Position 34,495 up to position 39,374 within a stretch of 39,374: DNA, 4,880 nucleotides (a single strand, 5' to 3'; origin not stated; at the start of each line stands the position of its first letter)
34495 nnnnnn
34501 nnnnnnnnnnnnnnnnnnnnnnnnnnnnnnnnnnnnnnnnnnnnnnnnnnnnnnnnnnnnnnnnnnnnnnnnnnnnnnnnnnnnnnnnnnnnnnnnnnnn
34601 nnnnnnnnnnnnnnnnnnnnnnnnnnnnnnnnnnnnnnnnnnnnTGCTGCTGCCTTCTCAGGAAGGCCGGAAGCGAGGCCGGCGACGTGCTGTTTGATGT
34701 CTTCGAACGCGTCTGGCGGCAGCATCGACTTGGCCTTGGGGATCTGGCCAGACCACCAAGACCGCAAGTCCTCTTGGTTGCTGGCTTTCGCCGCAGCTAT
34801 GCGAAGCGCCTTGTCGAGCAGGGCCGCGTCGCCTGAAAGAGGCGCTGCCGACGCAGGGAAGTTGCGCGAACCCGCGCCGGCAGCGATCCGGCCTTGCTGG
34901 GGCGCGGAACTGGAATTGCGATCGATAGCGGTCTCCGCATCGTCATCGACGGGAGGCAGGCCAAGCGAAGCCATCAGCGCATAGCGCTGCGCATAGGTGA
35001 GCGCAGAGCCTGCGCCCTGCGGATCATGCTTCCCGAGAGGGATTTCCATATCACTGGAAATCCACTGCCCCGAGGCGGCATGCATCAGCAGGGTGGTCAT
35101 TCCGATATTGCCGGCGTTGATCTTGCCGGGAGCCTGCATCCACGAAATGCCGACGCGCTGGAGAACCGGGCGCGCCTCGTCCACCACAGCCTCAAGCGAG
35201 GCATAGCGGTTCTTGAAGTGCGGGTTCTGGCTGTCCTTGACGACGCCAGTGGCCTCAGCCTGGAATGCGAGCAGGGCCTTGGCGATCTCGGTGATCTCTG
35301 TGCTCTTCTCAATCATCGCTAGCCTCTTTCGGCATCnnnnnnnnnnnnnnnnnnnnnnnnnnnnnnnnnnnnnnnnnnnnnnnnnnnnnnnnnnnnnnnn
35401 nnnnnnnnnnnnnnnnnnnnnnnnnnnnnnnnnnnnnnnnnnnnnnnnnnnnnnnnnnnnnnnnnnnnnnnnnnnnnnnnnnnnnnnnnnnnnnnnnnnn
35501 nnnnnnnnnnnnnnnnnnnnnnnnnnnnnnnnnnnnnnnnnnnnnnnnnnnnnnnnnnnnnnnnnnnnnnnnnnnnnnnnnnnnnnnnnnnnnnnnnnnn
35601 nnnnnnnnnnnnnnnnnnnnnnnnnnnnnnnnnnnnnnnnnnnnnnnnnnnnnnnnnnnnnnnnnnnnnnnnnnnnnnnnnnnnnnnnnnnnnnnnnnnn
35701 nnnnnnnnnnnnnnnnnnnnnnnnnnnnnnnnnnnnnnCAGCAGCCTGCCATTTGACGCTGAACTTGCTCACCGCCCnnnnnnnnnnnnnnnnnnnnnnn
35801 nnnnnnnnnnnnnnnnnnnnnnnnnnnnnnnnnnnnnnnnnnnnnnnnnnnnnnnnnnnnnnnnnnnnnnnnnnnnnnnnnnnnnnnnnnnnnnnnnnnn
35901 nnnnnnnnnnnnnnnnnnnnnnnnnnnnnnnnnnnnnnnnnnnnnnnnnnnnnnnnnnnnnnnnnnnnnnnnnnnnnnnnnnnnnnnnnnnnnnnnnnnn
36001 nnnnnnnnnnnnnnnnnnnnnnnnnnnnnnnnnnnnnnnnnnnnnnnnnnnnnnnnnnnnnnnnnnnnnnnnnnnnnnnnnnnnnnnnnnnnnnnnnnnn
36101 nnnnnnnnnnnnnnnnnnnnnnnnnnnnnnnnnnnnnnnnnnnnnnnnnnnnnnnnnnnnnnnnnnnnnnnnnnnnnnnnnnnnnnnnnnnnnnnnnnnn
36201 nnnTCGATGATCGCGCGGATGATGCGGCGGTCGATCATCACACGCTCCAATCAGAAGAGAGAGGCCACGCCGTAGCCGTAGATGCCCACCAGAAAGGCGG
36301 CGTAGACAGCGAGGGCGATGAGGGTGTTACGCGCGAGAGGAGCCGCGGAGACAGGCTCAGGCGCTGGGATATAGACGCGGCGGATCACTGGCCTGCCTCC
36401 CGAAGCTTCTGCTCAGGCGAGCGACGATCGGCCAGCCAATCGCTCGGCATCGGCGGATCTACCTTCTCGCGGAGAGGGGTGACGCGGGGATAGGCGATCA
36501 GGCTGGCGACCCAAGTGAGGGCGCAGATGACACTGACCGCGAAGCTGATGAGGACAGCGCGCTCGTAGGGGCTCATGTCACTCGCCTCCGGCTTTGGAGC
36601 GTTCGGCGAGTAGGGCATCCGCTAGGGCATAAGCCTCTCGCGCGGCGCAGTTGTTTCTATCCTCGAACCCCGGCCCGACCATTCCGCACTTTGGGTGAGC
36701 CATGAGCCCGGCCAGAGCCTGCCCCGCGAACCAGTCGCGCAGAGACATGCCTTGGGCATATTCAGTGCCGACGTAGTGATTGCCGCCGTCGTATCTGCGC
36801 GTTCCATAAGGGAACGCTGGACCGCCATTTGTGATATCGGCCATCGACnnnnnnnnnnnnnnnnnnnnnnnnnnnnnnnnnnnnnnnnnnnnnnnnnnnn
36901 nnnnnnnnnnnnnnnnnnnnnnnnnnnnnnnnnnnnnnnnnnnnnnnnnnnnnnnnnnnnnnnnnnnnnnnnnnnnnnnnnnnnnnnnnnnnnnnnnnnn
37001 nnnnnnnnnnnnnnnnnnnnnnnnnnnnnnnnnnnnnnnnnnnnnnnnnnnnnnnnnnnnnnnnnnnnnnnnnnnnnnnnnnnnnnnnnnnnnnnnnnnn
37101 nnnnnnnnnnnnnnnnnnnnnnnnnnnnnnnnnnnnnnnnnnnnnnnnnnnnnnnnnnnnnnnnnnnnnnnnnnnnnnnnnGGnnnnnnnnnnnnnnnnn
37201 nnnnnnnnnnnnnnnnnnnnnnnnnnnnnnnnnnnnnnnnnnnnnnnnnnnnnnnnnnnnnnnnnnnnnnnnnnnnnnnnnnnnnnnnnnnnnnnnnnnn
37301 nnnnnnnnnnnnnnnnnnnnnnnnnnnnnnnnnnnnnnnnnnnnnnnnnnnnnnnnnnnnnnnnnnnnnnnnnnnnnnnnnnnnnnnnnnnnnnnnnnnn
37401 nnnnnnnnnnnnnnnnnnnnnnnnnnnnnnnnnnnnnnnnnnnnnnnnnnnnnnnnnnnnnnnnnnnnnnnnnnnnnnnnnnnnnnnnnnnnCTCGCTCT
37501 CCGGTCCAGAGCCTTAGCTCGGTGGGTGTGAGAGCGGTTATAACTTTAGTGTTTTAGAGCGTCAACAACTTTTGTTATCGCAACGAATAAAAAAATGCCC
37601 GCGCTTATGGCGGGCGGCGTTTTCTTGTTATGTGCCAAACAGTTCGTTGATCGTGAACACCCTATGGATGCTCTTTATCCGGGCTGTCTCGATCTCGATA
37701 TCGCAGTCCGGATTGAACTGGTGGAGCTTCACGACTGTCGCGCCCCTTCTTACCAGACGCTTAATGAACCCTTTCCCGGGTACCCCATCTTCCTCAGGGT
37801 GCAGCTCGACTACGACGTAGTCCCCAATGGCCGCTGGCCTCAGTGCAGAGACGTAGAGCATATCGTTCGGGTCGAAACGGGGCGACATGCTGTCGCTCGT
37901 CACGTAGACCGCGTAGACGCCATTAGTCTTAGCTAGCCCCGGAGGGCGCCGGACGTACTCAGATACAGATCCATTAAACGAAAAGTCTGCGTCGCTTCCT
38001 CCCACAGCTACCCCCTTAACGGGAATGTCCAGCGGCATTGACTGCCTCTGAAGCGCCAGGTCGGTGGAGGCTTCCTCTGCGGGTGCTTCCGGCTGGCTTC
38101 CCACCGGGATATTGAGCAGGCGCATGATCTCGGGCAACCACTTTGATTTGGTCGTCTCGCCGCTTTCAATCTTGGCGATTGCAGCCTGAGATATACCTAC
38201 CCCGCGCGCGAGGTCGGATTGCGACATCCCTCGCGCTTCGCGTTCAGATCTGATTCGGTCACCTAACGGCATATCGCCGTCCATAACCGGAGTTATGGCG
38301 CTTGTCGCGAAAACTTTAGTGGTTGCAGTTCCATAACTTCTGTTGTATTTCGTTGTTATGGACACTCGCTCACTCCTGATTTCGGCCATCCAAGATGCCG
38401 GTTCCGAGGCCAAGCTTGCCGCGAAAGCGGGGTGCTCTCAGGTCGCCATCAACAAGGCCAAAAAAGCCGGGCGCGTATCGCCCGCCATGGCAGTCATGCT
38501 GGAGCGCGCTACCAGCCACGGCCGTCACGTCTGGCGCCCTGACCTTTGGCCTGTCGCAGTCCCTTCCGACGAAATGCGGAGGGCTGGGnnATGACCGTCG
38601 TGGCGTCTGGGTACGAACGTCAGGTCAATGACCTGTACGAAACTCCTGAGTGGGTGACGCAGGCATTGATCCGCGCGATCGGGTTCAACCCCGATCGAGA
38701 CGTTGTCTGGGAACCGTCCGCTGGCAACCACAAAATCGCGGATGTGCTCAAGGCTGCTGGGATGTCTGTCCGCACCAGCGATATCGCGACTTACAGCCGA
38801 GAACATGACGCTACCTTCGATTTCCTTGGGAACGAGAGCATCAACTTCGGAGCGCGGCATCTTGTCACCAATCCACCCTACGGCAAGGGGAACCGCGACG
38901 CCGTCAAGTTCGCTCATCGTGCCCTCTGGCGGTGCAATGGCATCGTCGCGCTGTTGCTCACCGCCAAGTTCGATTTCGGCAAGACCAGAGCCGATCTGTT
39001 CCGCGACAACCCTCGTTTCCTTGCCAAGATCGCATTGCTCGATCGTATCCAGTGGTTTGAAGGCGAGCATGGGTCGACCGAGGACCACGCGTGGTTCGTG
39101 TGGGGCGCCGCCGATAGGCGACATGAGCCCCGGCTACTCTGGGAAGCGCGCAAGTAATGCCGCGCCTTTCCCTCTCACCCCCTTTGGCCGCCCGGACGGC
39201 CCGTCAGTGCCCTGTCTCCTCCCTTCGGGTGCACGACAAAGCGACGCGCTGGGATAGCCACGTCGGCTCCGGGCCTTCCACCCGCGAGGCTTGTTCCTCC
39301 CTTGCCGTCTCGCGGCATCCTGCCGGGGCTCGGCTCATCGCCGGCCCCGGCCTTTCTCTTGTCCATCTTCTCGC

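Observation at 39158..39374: Structured C/U-rich gap after the methylase: candidate sRNA with CCUCCC anti-Shine-Dalgarno loops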

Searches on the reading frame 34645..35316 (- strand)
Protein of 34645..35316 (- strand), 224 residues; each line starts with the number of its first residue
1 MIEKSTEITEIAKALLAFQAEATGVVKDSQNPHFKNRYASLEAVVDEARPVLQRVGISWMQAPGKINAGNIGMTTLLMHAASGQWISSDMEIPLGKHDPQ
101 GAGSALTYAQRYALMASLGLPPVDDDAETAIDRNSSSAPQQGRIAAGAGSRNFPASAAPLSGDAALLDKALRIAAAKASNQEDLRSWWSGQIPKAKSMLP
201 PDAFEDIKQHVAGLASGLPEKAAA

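Call 103: search_protein_families(library=phrogs, proteins=[window:34645-35316:-], max_evalue=0.001)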
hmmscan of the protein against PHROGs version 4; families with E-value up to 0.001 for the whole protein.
window:34645-35316:- (224 aa): 4 families
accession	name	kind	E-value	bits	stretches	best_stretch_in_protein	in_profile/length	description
phrog_155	-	DNA, RNA and nucleotide metabolism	7.8e-40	138.4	1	3-211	60-264/308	Erf-like ssDNA annealing protein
phrog_2324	-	DNA, RNA and nucleotide metabolism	2.7e-39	135.8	1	2-141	2-141/193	Erf-like ssDNA annealing protein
phrog_34817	-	unknown function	2.3e-14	54.4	1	5-141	6-147/291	-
phrog_10003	-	other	7.6e-05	23.3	1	23-128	57-169/297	recombinase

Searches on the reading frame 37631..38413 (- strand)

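Call 12: search_protein_families(library=pfam, proteins=[window:37631-38413:-], max_evalue=0.1)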
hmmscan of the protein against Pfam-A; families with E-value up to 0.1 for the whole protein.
window:37631-38413:- (261 aa): 9 families
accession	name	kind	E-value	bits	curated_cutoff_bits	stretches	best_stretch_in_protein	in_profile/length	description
PF01381.28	HTH_3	-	1.4e-10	41.5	23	1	54-89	1-36/55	Helix-turn-helix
PF13560.12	HTH_31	-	3.1e-09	37.4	27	1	50-100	2-54/64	Helix-turn-helix domain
PF00717.28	Peptidase_S24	-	1e-07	32.1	23.3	1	151-240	19-101/116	Peptidase S24-like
PF12844.13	HTH_19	-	1.6e-05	25.1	30.2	1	51-102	1-53/64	Helix-turn-helix domain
PF13443.12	HTH_26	-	4.3e-05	24.1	22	1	54-88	2-38/63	Cro/C1-type HTH DNA-binding domain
PF13413.12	HTH_25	-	7.5e-05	22.9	24.6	1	54-86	2-34/62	Helix-turn-helix domain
PF10502.14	Peptidase_S26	-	0.011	16.2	22.9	1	168-221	25-78/168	Signal peptidase, peptidase S26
PF13744.12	HTH_37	-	0.054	13.7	27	0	51-86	20-55/80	Helix-turn-helix domain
PF13412.12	HTH_24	-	0.055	13.5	21.9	0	61-80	16-35/48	Winged helix-turn-helix DNA-binding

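Call 13: search_protein_families(library=phrogs, proteins=[window:37631-38413:-], max_evalue=0.1)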
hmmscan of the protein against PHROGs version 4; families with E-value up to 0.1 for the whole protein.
window:37631-38413:- (261 aa): 33 families (the best 25 are shown)
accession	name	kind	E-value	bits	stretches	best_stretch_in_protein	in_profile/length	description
phrog_4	-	transcription regulation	2.2e-30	106.9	1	44-253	125-333/400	transcriptional repressor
phrog_3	-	transcription regulation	7.1e-10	40.2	1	39-103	81-141/430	transcriptional repressor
phrog_8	-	transcription regulation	7.3e-10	39.8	1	44-94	71-116/346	transcriptional regulator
phrog_5823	-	transcription regulation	2.1e-09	38.1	1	47-105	4-64/404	transcriptional regulator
phrog_7241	-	transcription regulation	1.9e-08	35.4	1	53-104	65-117/122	transcriptional regulator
phrog_2439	-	transcription regulation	6.6e-08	32.8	1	51-104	9-63/367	transcriptional regulator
phrog_1373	-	transcription regulation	4e-07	31.2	1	50-88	64-102/166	transcriptional regulator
phrog_2328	-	transcription regulation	6.1e-06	27.1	1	47-90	14-56/128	transcriptional repressor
phrog_32768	-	unknown function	2.1e-05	24.4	1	50-103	10-65/446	-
phrog_4583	-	transcription regulation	3.2e-05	24.9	1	50-106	11-68/81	transcriptional repressor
phrog_4836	-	transcription regulation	3.5e-05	24.5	1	49-88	75-116/194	CII-like regulator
phrog_2967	-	transcription regulation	3.9e-05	24.3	1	48-87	9-48/225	transcriptional regulator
phrog_1468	-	transcription regulation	4.2e-05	24.1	1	60-103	18-61/67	transcriptional repressor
phrog_6223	-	transcription regulation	5.1e-05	24.2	1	52-88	9-43/73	transcriptional repressor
phrog_9908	-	DNA, RNA and nucleotide metabolism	0.00021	21.6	1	49-102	13-64/282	DNA binding protein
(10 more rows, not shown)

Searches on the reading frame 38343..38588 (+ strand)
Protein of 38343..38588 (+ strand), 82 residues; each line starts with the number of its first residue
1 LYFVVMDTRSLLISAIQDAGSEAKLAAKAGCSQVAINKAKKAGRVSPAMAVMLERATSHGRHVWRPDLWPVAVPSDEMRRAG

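Call 12: search_protein_families(library=pfam, proteins=[window:38343-38588:+], max_evalue=0.1)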
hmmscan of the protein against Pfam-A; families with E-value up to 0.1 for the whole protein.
window:38343-38588:+ (82 aa): 2 families
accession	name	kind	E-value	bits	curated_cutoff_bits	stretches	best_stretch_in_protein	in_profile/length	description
PF15943.11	YdaS_toxin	-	9.3e-07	29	30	1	13-67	2-59/65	Bacterial toxin YdaS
PF09048.16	Cro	-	0.029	14.8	32.7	1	23-44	16-37/59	Cro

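Call 13: search_protein_families(library=phrogs, proteins=[window:38343-38588:+], max_evalue=0.1)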
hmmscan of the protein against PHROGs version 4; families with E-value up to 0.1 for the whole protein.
window:38343-38588:+ (82 aa): 8 families
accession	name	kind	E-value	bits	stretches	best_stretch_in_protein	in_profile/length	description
phrog_35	-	transcription regulation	6.9e-09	37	1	12-74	78-143/181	transcriptional repressor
phrog_25161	-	unknown function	4.8e-05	24.4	1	6-72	2-71/163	-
phrog_10248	-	unknown function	0.00034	22.4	1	21-75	15-73/103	-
phrog_409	-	transcription regulation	0.011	17.3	1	15-58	20-62/127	transcriptional regulator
phrog_7401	-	unknown function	0.04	15.3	1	14-59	24-68/93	-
phrog_31301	-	DNA, RNA and nucleotide metabolism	0.048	14.8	1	10-53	6-48/87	DNA binding protein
phrog_33236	-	unknown function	0.062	14.1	1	8-77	6-74/196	-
phrog_638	-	transcription regulation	0.09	13.6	0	6-48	2-47/145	transcriptional regulator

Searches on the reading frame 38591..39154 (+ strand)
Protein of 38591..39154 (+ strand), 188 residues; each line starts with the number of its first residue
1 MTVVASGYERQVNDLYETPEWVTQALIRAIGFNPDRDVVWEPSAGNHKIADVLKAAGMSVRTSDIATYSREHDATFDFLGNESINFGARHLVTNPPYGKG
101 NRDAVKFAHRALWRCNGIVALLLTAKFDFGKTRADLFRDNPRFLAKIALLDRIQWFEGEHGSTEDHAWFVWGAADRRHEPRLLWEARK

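Call 12: search_protein_families(library=pfam, proteins=[window:38591-39154:+], max_evalue=0.1)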
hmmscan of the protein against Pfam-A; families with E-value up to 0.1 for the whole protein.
window:38591-39154:+ (188 aa): 0 families

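Call 13: search_protein_families(library=phrogs, proteins=[window:38591-39154:+], max_evalue=0.1)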
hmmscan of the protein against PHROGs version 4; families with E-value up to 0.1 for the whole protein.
window:38591-39154:+ (188 aa): 6 families
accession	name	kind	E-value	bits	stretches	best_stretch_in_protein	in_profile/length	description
phrog_799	-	other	1.9e-42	147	1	3-185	202-379/458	DNA methyltransferase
phrog_9133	-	unknown function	1.4e-07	30.7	1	10-133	731-864/1259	-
phrog_11358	-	unknown function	1.2e-06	26.7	1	12-138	1845-1977/3431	-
phrog_6263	-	other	1.7e-05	24.7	1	4-122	381-507/548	DNA methyltransferase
phrog_5172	-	unknown function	2.6e-05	24.1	1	11-121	18-129/377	-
phrog_9793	-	unknown function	0.017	14.4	1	10-123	600-718/772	-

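Call 15: find_related_loci(query=window:38591-39154:+, collection=viral_contigs, flank=3000)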
Query window:38591-39154:+ (188 aa) in viral_contigs; peptide patterns used: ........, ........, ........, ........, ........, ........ (x = any residue, [..] = any of these).
112 stretches matched a pattern; 109 encode a relative of the query (tblastn E <= 1e-3); the best 80 are kept; 80 distinct loci.
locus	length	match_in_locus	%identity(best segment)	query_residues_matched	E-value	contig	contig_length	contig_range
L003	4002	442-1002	66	1-187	8e-75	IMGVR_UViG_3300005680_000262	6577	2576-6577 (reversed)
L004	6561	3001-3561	66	1-187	8e-75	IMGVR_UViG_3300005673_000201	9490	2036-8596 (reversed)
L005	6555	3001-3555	64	1-187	7e-74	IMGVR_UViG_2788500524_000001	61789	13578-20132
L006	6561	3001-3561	63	1-188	1e-73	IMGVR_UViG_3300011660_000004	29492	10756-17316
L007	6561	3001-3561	63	1-188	5e-73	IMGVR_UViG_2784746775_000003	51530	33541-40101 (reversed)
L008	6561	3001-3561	64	1-188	2e-72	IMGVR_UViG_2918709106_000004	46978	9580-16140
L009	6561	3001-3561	62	1-188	2e-72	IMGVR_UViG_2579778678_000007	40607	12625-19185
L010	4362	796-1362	64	1-188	2e-72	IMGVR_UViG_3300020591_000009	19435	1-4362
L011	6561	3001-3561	62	1-188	3e-72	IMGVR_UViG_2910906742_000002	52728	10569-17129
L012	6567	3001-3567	63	1-188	6e-72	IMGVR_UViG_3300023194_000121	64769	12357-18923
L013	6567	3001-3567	63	1-188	2e-71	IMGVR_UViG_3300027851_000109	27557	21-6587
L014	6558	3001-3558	63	1-187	2e-70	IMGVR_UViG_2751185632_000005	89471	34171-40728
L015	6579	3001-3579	60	1-187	2e-70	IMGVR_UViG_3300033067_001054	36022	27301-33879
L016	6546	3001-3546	63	1-180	4e-70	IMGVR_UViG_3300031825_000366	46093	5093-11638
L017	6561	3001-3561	61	1-188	3e-69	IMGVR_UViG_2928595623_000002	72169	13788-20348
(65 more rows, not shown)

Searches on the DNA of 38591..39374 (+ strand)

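Call 9: search_rna_families(source=window, start=38900, end=39374, threshold=evalue, max_evalue=10)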
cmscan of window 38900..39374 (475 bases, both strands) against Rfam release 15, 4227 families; matches with E-value up to 10: 1.
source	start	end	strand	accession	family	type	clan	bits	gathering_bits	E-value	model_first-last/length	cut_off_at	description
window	39286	39299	-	RF03092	Ocean-VII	Gene; sRNA;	-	10.1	53.5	4.4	21-35/41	no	Ocean-VII RNA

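Call 79: search_rna_families(sources=[L062, L059, L028, L042, L089, L095, L097, L098, L002, L087], threshold=evalue, max_evalue=10)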
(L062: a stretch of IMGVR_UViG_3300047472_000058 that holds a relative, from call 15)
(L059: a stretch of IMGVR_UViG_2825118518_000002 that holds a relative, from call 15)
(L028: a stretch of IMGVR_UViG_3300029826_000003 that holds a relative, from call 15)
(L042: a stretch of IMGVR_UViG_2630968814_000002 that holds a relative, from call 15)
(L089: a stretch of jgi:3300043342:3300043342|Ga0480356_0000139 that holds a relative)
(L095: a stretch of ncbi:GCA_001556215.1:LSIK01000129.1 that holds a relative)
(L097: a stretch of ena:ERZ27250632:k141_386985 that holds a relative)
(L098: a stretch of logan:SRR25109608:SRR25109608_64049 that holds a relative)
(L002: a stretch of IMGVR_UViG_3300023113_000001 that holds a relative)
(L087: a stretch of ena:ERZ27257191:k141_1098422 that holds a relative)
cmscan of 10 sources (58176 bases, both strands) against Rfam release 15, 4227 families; matches with E-value up to 10: 8.
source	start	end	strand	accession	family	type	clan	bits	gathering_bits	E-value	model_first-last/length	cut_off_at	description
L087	3438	3488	-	RF01781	ASdes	Gene; sRNA;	-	23.8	40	0.47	1-68/68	no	ASdes TB sRNA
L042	4690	4746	-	RF00047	mir-2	Gene; miRNA;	-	22.5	45.5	8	1-72/72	no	mir-2 microRNA precursor family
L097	482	544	-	RF03086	chrB-b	Cis-reg;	-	22.2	36.5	2.2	1-49/49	no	chrB-b RNA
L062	1177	1272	+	RF02344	ar14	Gene; sRNA;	-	21.7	58.8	6.7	1-123/123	no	Alphaproteobacterial ar14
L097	2267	2381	+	RF02232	sX13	Gene; sRNA;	-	21.3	50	8.4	1-115/115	no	Xanthomonadaceae sRNA sX13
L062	2978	3003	+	RF01707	JUMPstart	Cis-reg;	-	20.9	35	4.7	1-38/38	no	JUMPstart RNA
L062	5058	5154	+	RF01630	ceN40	Gene; snRNA; snoRNA; CD-box;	-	18.5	35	7.5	1-123/123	no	Nematode snoRNA ceN40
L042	5967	6050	+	RF02267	Vax2os1_2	Gene; lncRNA;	-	13.4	55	0.81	1-466/466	no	Vax2os1 conserved region 2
